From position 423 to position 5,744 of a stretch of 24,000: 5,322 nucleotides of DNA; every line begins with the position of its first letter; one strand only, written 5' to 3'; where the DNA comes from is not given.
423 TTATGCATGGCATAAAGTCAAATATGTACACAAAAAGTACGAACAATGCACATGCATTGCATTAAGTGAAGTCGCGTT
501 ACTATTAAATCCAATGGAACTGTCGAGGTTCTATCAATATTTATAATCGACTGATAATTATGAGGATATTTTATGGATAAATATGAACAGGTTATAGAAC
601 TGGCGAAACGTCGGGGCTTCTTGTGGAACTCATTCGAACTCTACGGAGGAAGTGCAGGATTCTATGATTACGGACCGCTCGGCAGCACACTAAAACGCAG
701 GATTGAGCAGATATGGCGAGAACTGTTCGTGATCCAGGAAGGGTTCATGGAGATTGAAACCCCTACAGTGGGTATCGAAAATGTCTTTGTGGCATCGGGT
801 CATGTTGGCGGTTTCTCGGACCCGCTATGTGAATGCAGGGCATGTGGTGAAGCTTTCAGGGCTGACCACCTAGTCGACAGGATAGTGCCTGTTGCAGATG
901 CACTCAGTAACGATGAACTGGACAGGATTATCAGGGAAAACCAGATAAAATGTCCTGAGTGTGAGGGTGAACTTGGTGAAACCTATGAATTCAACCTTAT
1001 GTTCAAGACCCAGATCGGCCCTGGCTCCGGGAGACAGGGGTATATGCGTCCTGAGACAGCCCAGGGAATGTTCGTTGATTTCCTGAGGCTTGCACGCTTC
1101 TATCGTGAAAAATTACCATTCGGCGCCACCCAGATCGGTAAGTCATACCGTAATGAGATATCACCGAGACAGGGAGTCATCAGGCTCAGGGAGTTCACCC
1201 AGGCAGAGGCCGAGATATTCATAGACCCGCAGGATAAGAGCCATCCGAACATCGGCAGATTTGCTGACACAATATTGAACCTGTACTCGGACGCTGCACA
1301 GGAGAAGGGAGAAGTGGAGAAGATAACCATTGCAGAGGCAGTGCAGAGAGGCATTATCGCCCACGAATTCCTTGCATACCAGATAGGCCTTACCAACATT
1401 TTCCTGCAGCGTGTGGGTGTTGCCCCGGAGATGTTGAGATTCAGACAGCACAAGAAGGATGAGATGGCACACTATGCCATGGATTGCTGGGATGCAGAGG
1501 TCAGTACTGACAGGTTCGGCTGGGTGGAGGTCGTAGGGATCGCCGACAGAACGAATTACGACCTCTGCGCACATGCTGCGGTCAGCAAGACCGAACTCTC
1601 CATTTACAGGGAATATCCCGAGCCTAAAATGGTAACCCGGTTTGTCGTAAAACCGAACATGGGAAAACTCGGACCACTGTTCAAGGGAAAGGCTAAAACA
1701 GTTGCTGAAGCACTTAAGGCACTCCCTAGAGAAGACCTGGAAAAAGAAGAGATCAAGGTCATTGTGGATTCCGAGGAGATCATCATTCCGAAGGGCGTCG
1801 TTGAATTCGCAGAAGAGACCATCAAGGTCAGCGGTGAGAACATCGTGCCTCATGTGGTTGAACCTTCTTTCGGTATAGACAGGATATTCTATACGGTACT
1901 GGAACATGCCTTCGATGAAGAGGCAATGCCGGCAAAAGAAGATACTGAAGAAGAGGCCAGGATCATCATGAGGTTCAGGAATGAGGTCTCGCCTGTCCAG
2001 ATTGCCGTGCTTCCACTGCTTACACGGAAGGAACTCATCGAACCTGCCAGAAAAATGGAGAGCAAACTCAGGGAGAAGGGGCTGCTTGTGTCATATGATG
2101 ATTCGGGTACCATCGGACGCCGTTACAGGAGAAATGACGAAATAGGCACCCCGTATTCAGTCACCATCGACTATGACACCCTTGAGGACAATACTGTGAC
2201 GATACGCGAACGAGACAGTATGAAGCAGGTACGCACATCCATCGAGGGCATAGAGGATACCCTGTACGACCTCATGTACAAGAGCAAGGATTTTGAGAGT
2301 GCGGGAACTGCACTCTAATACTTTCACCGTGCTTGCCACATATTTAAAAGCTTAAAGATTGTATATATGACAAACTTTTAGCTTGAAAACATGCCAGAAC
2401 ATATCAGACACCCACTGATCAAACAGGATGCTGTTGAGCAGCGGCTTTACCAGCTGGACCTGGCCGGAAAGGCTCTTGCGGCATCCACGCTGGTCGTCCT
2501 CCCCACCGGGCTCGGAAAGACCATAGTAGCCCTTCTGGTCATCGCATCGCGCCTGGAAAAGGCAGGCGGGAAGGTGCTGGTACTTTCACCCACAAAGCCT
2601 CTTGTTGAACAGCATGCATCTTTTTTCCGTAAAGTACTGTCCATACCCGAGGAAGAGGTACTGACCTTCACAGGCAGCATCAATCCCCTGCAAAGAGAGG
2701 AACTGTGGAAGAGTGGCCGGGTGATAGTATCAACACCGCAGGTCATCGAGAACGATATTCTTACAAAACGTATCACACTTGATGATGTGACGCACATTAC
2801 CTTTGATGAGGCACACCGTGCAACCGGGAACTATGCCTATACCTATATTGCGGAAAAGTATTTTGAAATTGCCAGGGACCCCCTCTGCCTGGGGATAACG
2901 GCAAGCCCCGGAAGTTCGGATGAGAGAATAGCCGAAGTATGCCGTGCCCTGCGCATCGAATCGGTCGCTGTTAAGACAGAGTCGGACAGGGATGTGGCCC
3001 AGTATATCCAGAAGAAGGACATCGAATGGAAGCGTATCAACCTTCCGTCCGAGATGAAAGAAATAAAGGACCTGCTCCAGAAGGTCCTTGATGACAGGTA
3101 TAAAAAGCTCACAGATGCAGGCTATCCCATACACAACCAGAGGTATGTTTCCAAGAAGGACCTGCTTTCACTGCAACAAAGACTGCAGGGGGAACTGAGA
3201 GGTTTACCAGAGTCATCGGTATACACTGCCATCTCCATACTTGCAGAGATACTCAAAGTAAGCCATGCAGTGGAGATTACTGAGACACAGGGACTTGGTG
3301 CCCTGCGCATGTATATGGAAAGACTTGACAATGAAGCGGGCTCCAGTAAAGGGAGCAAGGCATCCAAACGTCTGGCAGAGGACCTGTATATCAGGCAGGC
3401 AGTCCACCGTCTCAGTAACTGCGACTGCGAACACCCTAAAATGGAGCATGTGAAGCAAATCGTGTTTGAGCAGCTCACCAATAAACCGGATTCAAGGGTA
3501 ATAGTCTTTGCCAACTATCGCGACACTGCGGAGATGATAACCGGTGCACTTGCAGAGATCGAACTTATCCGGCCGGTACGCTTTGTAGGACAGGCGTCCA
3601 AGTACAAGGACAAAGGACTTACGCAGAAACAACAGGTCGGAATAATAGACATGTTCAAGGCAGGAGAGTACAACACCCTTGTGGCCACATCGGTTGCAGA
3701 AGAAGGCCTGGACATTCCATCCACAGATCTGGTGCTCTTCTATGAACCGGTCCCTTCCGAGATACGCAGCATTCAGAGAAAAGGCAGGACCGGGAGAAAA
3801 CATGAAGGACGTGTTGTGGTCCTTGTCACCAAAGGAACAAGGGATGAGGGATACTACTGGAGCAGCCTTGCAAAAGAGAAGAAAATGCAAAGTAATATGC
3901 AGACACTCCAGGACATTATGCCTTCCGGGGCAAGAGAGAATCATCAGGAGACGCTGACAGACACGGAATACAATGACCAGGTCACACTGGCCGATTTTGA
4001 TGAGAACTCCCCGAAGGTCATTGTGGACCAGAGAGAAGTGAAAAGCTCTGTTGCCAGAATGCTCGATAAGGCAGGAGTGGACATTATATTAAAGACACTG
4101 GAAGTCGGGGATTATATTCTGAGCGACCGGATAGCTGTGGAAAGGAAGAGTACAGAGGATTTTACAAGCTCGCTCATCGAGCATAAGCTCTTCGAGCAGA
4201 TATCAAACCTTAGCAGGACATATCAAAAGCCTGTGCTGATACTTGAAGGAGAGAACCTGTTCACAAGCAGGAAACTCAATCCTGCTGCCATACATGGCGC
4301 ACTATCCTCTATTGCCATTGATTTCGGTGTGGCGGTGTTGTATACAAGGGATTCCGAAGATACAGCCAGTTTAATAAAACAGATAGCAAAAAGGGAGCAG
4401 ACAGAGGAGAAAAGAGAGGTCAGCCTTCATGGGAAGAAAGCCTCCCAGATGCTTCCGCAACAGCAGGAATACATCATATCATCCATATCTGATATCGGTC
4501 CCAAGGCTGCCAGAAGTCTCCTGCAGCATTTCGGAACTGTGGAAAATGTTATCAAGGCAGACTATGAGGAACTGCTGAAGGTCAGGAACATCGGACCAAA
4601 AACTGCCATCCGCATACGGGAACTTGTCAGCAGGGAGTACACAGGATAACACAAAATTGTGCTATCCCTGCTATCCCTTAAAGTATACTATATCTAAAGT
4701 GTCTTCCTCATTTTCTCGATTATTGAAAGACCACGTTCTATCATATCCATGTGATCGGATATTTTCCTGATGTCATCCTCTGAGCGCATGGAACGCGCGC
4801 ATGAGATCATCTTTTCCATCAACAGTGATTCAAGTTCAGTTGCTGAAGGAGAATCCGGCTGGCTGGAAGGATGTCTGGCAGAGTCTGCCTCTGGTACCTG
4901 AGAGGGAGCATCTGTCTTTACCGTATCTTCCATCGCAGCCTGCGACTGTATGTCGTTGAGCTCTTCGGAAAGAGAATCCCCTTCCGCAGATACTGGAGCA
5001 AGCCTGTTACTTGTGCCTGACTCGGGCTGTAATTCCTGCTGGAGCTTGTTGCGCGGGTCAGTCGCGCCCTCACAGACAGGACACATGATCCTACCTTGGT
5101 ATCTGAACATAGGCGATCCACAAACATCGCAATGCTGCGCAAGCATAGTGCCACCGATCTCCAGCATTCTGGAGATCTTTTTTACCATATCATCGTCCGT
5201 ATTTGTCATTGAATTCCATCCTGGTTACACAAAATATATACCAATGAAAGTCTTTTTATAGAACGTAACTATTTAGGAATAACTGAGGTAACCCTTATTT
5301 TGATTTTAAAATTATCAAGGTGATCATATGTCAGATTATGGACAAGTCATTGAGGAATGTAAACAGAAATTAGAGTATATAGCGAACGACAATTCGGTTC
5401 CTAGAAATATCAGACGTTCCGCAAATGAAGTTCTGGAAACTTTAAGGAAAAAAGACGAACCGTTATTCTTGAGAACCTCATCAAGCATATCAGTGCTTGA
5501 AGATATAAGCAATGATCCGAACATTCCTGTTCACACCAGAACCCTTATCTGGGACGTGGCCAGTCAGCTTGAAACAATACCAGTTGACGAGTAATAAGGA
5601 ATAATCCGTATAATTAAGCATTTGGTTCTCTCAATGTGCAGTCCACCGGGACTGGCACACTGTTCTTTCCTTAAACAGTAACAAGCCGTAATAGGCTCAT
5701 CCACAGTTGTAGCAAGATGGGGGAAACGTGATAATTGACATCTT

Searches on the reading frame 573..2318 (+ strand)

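Call 6: search_protein_families(library=pfam, max_evalue=0.001, proteins=[window:573-2318:+])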
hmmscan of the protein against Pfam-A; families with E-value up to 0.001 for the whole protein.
window:573-2318:+ (581 aa): 2 families
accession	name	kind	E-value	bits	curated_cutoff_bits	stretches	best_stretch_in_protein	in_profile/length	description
PF03129.25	HGTP_anticodon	-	4.5e-21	75.2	21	1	476-564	1-91/94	Anticodon binding domain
PF00587.30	tRNA-synt_2b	-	3.5e-10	40.7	29.3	1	155-289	10-110/179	tRNA synthetase class II core domain (G, H, P, S and T)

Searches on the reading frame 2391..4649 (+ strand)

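Call 6: search_protein_families(library=pfam, max_evalue=0.001, proteins=[window:2391-4649:+])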
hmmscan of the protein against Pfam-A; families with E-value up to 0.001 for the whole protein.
window:2391-4649:+ (752 aa): 11 families
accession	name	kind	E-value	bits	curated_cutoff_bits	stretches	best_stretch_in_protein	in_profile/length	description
PF02732.21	ERCC4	-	1.6e-34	119.2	24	1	545-664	1-139/140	ERCC4 domain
PF00271.37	Helicase_C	-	9.6e-25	87.4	23.5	1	351-470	3-109/110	Helicase conserved C-terminal domain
PF00270.35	DEAD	-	1.1e-21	77.8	26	1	31-174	15-161/167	DEAD/DEAH box helicase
PF21210.2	RNA_helicase_helical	-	5.1e-20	72.1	27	1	231-338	2-107/108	Putative ATP-dependent RNA helicase, helical bundle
PF04851.21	ResIII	-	2.8e-18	66.8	22.5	1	30-173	23-162/164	Type III restriction enzyme, res subunit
PF14520.12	HHH_5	-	1.7e-11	44.8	27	1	697-743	5-52/57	Helix-hairpin-helix domain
PF12826.13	HHH_2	-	3.5e-11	43.5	27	1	698-745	7-54/64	Helix-hairpin-helix motif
PF00633.29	HHH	-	1.9e-07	31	24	1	717-744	2-29/30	Helix-hairpin-helix motif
PF01367.25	5_3_exonuc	-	0.00031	21.6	40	0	696-723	20-47/97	5'-3' exonuclease, C-terminal SAM fold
PF22590.2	Cas3-like_C_2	-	0.00051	20.7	27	0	423-471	60-105/106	CRISPR-associated nuclease/helicase Cas3, C-terminal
PF10950.13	Organ_specific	-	0.00091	20.4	22.5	0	485-556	2-75/117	Organ specific protein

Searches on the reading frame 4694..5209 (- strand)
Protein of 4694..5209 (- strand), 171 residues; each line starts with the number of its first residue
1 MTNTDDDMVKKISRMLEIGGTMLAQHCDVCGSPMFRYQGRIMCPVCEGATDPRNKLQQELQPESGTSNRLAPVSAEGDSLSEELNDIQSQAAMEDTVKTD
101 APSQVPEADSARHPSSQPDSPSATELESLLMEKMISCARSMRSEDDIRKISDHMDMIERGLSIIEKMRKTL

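Call 6: search_protein_families(library=pfam, max_evalue=0.001, proteins=[window:4694-5209:-])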
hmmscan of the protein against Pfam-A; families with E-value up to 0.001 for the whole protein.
window:4694-5209:- (171 aa): 1 family
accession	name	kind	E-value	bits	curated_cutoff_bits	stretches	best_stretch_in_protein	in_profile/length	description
PF06677.18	Auto_anti-p27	-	7.2e-15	55.2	24.1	1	10-47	1-40/40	Sjogren's syndrome/scleroderma autoantigen 1 (Autoantigen p27)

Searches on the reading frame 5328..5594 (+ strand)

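Call 6: search_protein_families(library=pfam, max_evalue=0.001, proteins=[window:5328-5594:+])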
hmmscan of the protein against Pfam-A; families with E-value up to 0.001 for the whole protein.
window:5328-5594:+ (88 aa): 1 family
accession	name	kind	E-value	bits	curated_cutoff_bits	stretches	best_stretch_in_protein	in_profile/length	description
PF03685.18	UPF0147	-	3.9e-32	110.6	23.6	1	6-84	3-81/81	Uncharacterised protein family (UPF0147)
